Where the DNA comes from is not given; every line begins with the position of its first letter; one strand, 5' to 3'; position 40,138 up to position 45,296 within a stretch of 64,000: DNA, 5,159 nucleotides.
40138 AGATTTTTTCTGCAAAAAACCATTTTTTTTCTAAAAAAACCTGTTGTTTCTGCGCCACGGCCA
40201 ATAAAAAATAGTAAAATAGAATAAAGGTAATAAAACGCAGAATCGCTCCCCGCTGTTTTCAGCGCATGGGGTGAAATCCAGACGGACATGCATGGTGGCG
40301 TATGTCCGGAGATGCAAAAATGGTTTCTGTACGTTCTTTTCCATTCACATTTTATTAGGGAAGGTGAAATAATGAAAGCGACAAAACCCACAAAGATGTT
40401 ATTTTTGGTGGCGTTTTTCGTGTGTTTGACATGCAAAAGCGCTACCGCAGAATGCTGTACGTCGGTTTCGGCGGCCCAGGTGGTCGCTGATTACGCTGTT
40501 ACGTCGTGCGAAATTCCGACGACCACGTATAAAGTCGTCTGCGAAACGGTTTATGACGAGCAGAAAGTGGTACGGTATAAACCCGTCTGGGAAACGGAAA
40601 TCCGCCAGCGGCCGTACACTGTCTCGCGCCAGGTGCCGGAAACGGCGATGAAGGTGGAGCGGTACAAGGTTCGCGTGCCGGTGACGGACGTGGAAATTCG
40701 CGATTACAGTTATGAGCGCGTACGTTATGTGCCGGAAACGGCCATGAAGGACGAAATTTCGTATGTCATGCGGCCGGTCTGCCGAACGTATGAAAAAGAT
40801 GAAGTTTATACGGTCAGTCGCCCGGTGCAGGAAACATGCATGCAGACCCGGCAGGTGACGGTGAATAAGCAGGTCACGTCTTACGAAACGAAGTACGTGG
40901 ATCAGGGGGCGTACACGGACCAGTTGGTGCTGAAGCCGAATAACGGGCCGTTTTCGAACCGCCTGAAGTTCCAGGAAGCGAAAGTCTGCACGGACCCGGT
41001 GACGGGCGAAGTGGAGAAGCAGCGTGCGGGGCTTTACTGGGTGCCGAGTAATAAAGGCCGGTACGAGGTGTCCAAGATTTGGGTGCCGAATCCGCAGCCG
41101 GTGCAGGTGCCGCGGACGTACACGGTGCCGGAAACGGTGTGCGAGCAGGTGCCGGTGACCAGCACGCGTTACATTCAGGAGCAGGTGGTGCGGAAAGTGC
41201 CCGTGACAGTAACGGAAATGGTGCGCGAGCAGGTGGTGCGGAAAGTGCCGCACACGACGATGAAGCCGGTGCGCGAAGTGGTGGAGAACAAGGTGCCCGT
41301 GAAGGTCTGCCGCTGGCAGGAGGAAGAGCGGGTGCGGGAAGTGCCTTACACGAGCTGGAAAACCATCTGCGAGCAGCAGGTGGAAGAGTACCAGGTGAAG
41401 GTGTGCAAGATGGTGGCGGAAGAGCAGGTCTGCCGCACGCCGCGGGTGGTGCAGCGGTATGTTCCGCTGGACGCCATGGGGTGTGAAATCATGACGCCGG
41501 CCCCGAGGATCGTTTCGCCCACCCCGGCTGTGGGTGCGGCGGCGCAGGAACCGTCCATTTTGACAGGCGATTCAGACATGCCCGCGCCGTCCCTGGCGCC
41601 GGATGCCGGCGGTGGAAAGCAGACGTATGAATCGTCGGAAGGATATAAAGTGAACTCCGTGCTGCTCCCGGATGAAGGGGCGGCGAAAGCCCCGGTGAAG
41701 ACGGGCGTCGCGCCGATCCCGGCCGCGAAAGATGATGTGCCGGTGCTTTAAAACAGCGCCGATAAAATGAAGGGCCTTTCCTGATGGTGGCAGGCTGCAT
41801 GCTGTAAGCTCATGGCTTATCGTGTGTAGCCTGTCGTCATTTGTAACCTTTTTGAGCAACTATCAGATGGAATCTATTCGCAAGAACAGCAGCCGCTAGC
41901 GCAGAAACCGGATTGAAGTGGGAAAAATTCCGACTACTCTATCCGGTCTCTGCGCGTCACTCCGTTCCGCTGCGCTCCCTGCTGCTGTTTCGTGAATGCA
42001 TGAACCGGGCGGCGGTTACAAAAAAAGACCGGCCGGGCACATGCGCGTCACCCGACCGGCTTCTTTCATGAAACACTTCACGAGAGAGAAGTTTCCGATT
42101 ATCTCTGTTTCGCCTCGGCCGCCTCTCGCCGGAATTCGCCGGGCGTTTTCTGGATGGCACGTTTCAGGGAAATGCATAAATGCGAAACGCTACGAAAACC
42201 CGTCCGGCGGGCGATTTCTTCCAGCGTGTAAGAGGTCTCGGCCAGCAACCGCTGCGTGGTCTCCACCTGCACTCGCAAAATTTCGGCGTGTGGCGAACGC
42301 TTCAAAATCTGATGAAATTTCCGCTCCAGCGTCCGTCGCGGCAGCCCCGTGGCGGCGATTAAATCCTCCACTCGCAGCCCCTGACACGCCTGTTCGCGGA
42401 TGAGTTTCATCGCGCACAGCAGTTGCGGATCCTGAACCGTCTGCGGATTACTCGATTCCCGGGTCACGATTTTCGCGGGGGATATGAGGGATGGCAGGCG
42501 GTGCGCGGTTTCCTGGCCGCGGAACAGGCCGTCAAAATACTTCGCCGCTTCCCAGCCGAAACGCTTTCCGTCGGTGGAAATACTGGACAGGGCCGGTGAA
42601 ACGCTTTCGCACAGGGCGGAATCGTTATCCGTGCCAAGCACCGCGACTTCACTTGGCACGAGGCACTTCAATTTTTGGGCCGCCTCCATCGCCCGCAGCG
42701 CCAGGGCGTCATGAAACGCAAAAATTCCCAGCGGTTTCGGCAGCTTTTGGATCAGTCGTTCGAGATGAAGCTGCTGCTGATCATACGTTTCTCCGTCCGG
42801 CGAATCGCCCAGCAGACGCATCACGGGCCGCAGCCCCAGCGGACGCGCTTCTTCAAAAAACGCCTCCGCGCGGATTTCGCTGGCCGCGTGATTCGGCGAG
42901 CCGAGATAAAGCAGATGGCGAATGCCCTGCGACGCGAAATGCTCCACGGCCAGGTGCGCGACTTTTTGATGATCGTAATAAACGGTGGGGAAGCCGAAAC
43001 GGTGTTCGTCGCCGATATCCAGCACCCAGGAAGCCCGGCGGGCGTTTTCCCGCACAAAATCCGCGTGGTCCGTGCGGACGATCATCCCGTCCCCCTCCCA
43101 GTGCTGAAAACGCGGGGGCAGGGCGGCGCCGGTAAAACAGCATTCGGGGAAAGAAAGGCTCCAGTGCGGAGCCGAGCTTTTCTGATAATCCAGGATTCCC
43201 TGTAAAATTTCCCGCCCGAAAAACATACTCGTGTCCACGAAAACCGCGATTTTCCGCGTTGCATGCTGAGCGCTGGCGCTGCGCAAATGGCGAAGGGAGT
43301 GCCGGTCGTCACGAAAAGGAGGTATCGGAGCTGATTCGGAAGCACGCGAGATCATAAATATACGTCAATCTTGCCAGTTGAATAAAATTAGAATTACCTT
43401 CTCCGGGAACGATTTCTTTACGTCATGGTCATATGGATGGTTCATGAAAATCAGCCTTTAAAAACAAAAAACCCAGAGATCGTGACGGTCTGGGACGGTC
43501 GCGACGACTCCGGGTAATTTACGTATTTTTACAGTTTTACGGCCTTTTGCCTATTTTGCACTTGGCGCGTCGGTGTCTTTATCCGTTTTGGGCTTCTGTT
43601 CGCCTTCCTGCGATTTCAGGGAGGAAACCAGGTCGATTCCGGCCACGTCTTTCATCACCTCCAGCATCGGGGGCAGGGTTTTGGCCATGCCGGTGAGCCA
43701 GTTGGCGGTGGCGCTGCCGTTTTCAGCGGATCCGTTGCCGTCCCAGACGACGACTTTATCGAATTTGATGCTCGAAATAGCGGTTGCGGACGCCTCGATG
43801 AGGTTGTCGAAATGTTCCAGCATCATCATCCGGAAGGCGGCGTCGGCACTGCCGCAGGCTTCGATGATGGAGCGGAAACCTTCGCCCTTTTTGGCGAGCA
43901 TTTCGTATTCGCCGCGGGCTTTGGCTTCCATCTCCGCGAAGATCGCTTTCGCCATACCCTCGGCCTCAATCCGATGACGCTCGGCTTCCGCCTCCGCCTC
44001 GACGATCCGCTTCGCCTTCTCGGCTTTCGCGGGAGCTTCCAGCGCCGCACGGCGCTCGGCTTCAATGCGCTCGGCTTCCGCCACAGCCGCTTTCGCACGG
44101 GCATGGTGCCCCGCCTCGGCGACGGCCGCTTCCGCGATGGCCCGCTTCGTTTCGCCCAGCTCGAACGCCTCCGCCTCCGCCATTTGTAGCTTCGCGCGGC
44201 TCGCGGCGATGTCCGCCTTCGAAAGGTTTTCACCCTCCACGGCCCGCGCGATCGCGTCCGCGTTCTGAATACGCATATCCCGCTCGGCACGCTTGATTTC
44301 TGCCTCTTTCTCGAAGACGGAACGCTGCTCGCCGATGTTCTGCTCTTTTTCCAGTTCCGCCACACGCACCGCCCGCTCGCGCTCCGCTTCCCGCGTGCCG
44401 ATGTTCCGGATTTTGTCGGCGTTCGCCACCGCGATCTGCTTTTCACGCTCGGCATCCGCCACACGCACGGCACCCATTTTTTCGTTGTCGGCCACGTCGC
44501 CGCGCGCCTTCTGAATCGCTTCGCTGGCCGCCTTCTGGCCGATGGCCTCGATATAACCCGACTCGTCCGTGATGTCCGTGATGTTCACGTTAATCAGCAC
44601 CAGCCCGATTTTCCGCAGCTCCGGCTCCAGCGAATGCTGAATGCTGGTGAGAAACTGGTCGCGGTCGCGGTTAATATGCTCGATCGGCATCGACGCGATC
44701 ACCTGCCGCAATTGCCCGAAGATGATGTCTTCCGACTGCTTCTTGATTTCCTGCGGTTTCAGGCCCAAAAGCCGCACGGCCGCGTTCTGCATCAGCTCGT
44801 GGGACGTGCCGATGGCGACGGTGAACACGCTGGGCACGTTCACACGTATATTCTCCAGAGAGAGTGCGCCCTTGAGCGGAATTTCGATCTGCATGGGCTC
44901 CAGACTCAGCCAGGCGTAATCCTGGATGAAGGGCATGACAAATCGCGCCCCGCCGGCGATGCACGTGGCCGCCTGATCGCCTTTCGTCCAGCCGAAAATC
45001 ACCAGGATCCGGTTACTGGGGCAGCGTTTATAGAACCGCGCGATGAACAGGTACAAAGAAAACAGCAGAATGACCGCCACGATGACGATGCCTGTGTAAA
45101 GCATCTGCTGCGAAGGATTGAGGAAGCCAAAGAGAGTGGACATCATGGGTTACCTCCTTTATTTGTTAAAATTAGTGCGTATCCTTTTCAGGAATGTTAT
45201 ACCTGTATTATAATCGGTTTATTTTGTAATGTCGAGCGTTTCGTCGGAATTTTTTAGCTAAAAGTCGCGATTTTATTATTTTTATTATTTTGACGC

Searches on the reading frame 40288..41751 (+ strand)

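Call 10: search_protein_families(library=pfam, proteins=[window:40288-41751:+], max_evalue=0.00001)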
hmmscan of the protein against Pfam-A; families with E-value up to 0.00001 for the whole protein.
window:40288-41751:+ (487 aa): 1 family
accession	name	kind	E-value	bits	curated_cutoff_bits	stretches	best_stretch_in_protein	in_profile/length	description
PF07639.16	YTV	-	4.7e-09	36.6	21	0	160-198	3-41/43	YTV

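Call 51: search_protein_families(library=padloc, proteins=[window:40288-41751:+], max_evalue=0.001)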
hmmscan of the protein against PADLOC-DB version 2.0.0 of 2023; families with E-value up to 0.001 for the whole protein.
window:40288-41751:+ (487 aa): 0 families

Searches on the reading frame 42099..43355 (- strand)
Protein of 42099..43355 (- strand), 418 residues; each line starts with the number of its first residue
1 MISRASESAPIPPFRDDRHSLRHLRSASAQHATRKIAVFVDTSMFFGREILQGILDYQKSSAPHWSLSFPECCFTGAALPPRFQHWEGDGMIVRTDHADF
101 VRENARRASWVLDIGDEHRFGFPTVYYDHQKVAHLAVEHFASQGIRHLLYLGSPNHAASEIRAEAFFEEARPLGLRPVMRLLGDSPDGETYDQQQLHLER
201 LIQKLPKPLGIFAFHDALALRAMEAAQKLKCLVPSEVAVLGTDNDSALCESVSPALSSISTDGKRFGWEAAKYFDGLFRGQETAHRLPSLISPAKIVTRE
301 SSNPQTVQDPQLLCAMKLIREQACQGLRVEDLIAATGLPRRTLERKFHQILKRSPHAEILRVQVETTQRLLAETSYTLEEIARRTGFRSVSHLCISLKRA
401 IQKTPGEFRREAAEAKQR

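Call 10: search_protein_families(library=pfam, proteins=[window:42099-43355:-], max_evalue=0.00001)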
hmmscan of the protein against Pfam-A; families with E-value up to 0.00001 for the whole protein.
window:42099-43355:- (418 aa): 3 families
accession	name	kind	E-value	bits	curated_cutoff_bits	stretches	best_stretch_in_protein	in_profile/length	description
PF13377.12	Peripla_BP_3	-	1e-24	87.9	26.5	1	137-302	1-167/167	Periplasmic binding protein-like domain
PF12833.13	HTH_18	-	1.4e-15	57.7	33.6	1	334-410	3-79/80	Helix-turn-helix domain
PF00165.29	HTH_AraC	-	6.6e-11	42.5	26.6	0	374-410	7-42/42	Bacterial regulatory helix-turn-helix proteins, AraC family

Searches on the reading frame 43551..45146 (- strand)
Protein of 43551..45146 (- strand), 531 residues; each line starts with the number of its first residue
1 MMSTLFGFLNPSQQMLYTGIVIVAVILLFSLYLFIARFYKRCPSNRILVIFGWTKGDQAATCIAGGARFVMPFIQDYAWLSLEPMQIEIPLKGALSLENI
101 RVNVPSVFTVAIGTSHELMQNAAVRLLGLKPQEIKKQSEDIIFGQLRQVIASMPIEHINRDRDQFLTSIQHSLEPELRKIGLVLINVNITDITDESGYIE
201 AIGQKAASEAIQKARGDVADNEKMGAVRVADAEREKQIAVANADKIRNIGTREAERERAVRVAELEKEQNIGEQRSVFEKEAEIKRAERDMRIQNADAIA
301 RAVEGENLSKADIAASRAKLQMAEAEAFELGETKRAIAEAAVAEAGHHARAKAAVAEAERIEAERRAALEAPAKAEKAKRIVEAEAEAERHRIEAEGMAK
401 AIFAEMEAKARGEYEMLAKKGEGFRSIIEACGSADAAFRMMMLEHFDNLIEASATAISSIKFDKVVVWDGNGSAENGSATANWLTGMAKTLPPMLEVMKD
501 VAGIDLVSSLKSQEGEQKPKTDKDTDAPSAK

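Call 10: search_protein_families(library=pfam, proteins=[window:43551-45146:-], max_evalue=0.00001)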
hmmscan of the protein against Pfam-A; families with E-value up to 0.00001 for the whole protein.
window:43551-45146:- (531 aa): 1 family
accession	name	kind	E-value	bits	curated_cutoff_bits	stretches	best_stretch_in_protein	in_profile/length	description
PF01145.31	Band_7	-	3.4e-24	86.3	23.6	1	43-222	4-175/176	SPFH domain / Band 7 family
